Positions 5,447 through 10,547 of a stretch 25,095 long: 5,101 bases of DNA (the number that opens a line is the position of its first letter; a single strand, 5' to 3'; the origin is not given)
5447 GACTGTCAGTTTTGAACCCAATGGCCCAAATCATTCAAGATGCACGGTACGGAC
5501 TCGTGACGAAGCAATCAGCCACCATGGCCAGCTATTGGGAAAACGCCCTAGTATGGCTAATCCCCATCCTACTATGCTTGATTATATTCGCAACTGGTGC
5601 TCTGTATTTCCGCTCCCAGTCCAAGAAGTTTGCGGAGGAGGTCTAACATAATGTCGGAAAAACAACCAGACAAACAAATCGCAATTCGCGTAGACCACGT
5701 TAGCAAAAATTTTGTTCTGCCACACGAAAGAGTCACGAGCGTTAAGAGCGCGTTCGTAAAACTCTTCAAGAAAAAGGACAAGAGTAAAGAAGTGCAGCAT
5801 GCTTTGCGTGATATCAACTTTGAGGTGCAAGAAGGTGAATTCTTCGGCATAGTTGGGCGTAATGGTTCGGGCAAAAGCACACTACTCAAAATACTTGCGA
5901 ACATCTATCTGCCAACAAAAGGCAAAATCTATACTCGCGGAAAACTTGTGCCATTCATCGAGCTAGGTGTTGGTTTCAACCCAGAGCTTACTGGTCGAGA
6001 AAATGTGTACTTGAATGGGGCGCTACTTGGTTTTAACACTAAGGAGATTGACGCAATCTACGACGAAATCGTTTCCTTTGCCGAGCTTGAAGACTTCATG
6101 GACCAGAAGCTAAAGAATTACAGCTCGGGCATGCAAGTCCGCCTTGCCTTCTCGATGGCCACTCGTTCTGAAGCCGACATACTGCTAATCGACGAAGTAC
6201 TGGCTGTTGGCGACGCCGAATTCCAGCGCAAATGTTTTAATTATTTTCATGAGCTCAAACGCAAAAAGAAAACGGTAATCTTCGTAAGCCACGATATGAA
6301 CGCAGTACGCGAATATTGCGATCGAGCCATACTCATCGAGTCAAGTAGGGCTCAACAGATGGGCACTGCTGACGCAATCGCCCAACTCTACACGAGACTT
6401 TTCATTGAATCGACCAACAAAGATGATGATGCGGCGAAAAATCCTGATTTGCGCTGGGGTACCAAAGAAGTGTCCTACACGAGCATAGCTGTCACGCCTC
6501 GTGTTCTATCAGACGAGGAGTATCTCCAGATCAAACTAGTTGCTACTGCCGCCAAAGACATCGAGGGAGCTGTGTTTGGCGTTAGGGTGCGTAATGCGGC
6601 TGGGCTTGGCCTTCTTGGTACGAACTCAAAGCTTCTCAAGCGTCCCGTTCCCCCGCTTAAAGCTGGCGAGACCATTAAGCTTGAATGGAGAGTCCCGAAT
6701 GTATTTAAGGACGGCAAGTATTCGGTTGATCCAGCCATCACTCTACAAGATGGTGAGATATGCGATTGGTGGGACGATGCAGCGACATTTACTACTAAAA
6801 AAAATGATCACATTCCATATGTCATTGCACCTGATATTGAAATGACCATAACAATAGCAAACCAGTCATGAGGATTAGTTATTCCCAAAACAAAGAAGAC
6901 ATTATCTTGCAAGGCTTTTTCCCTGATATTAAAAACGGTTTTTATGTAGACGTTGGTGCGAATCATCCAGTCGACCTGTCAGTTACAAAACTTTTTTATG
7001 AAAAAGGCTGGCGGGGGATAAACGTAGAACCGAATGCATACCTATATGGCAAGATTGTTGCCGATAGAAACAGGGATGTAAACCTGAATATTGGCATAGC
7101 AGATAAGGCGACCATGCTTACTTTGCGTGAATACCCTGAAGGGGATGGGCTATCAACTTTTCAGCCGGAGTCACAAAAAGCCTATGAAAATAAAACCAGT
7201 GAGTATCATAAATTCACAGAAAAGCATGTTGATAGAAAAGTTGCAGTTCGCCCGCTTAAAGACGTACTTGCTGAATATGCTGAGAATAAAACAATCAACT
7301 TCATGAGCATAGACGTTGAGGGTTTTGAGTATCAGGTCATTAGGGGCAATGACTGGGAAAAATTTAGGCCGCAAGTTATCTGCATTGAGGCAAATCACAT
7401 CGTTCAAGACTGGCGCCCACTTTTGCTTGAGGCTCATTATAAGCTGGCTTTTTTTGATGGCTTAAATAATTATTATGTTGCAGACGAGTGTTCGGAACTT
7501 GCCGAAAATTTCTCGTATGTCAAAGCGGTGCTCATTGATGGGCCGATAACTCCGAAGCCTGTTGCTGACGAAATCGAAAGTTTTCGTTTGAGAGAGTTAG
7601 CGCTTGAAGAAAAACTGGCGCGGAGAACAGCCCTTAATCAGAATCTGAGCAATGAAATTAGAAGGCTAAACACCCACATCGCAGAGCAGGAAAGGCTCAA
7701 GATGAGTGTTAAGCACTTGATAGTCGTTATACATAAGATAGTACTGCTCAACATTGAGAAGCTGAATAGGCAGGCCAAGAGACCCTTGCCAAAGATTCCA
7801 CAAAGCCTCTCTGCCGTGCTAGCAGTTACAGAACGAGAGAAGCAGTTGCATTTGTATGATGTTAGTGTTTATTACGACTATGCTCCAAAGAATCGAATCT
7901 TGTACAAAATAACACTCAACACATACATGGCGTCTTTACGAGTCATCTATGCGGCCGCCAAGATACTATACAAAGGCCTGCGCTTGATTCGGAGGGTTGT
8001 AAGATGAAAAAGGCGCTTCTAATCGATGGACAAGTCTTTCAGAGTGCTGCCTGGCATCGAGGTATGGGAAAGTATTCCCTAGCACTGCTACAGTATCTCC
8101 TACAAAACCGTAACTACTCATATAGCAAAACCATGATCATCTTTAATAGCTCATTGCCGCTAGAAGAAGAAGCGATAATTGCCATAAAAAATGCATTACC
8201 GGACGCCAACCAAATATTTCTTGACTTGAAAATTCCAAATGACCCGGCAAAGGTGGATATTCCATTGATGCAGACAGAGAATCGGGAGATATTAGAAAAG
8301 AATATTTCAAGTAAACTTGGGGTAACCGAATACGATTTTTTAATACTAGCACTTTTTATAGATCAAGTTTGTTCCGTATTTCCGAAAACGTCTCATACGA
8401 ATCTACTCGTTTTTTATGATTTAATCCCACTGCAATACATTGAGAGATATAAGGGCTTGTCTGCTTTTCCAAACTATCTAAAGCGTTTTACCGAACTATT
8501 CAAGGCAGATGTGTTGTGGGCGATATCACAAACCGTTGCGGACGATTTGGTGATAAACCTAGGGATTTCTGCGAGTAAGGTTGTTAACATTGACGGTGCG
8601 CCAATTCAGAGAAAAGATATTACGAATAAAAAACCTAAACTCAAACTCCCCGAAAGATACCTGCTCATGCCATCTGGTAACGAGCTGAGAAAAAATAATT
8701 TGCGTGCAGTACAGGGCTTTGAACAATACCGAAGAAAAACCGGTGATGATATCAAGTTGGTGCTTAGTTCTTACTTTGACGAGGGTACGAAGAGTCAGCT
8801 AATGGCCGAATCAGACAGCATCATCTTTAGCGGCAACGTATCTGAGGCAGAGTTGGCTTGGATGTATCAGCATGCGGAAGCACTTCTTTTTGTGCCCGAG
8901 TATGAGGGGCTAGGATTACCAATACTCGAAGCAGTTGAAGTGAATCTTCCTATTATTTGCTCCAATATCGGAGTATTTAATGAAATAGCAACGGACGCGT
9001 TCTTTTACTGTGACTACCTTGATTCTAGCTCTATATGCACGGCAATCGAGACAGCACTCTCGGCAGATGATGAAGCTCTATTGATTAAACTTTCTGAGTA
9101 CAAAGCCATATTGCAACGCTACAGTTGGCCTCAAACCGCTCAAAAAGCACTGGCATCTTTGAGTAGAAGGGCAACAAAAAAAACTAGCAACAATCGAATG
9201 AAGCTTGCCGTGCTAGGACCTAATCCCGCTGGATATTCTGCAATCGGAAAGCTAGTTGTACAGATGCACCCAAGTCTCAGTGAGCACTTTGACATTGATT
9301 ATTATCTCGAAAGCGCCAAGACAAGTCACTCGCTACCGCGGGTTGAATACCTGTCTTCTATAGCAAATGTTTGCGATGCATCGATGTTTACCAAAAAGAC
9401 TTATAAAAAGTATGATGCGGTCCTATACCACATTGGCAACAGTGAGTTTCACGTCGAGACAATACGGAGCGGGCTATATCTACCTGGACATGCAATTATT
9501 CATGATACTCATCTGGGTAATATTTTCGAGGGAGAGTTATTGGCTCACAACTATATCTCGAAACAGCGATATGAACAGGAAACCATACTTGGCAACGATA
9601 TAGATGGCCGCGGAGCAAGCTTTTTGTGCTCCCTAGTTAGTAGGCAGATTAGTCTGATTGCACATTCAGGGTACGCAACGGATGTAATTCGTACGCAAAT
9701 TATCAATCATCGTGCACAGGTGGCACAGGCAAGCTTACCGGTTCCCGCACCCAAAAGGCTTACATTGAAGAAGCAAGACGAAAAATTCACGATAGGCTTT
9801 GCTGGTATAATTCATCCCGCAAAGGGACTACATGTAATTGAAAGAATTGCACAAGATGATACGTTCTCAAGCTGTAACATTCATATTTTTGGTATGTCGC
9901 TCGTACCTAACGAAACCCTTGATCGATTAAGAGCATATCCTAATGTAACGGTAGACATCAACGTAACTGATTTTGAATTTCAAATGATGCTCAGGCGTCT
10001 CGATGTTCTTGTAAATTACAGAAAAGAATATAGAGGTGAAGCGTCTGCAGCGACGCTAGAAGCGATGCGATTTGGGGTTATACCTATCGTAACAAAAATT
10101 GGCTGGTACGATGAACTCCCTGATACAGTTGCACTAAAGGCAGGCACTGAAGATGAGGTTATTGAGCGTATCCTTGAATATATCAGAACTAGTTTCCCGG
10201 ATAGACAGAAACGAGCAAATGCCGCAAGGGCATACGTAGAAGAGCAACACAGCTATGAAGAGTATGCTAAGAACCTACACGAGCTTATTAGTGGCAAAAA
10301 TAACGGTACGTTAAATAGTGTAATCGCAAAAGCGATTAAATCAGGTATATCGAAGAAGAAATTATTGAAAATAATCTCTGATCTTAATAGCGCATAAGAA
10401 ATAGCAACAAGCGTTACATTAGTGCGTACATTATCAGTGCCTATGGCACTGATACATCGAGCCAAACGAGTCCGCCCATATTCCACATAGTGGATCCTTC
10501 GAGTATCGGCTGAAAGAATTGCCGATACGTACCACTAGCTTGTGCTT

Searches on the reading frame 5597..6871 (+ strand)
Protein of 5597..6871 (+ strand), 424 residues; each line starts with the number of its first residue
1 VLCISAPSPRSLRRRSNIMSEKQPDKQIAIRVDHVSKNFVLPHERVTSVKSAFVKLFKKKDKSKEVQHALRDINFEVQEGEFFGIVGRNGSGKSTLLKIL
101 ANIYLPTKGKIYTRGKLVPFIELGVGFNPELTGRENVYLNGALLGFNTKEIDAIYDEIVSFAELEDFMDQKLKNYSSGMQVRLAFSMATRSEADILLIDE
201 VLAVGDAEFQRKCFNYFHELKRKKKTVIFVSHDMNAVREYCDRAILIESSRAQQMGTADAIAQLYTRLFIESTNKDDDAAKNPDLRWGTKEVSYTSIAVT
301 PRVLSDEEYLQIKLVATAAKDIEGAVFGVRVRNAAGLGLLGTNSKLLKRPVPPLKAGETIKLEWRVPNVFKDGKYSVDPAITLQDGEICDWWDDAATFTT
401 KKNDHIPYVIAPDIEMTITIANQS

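Call 4: search_protein_families(library=pfam, proteins=[window:5597-6871:+], max_evalue=0.01)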
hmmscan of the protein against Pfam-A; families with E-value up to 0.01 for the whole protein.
window:5597-6871:+ (424 aa): 10 families
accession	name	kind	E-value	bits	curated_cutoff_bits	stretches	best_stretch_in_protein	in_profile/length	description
PF00005.33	ABC_tran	-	2.9e-22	80.2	25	1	70-201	1-135/137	ABC transporter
PF14524.12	Wzt_C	-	2.4e-17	63.7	30.4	1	286-401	4-130/143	Wzt C-terminal domain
PF13304.12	AAA_21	-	1.5e-06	29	27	1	82-103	1-22/304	AAA domain, putative AbiEii toxin, Type IV TA system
PF02463.25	SMC_N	-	0.00041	20.3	40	0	81-98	25-42/220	RecF/RecN/SMC N terminal domain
PF13476.12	AAA_23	-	0.00042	21.4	27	1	71-100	13-39/201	AAA domain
PF13555.12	AAA_29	-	0.00046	20.3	27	1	75-108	17-50/61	P-loop containing region of AAA domain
PF13175.12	AAA_15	-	0.0013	18.9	32.1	1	79-221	23-92/374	AAA ATPase domain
PF00004.35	AAA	-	0.0054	17.6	21.2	0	177-219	42-90/131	ATPase family associated with various cellular activities (AAA)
PF13401.12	AAA_22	-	0.0058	17.4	27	0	83-226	8-116/130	AAA domain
PF03215.21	Rad17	-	0.0064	16.9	23.8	0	59-105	24-70/186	Rad17 P-loop domain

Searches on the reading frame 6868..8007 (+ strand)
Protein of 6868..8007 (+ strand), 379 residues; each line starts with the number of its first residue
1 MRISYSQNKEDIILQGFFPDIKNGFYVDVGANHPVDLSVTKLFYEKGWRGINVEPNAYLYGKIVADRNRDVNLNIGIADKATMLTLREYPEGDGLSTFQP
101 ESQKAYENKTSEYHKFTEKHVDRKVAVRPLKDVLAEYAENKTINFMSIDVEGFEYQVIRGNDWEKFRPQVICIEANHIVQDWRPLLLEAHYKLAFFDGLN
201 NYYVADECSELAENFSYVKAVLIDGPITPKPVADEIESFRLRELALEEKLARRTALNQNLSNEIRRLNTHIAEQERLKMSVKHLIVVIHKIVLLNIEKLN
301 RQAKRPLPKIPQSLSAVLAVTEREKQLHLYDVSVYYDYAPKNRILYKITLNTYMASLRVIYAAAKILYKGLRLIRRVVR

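Call 4: search_protein_families(library=pfam, proteins=[window:6868-8007:+], max_evalue=0.01)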
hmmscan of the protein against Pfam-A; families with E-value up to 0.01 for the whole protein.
window:6868-8007:+ (379 aa): 1 family
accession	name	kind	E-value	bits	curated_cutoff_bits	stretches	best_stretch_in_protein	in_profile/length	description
PF05050.19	Methyltransf_21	-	7e-25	88.6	22.7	1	28-192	1-172/173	Methyltransferase FkbM domain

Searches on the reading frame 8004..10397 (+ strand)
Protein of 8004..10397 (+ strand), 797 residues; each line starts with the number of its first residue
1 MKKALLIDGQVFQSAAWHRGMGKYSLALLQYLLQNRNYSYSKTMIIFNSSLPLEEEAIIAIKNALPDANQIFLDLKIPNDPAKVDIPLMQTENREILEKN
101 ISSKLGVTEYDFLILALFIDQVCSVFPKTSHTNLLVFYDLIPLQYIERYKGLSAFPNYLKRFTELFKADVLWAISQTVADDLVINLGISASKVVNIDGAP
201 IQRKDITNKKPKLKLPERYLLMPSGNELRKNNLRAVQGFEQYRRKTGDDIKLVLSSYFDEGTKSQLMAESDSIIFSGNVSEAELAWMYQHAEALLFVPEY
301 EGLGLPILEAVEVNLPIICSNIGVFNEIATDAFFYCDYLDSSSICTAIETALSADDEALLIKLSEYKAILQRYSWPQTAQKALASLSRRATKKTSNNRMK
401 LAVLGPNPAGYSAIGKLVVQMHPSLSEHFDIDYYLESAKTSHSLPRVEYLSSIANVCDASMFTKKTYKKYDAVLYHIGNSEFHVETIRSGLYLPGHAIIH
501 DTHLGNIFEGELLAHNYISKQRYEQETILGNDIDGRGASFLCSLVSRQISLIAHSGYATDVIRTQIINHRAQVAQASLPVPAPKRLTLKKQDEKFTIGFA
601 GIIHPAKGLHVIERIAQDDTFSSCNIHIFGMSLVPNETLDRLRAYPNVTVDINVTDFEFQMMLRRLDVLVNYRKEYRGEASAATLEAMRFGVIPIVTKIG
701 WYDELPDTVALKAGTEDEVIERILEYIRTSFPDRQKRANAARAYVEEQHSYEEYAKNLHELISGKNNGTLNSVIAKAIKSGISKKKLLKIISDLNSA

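Call 4: search_protein_families(library=pfam, proteins=[window:8004-10397:+], max_evalue=0.01)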
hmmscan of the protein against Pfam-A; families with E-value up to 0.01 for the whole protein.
window:8004-10397:+ (797 aa): 3 families
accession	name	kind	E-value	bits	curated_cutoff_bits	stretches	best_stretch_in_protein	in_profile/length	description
PF00534.26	Glycos_transf_1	-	9.7e-19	68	26.4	1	208-355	6-159/172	Glycosyl transferases group 1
PF13692.12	Glyco_trans_1_4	-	3e-14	53.9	27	2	236-352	21-140/142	Glycosyl transferases group 1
PF13524.12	Glyco_trans_1_2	-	3.3e-05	24.3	25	0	661-759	42-143/144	Glycosyl transferase-like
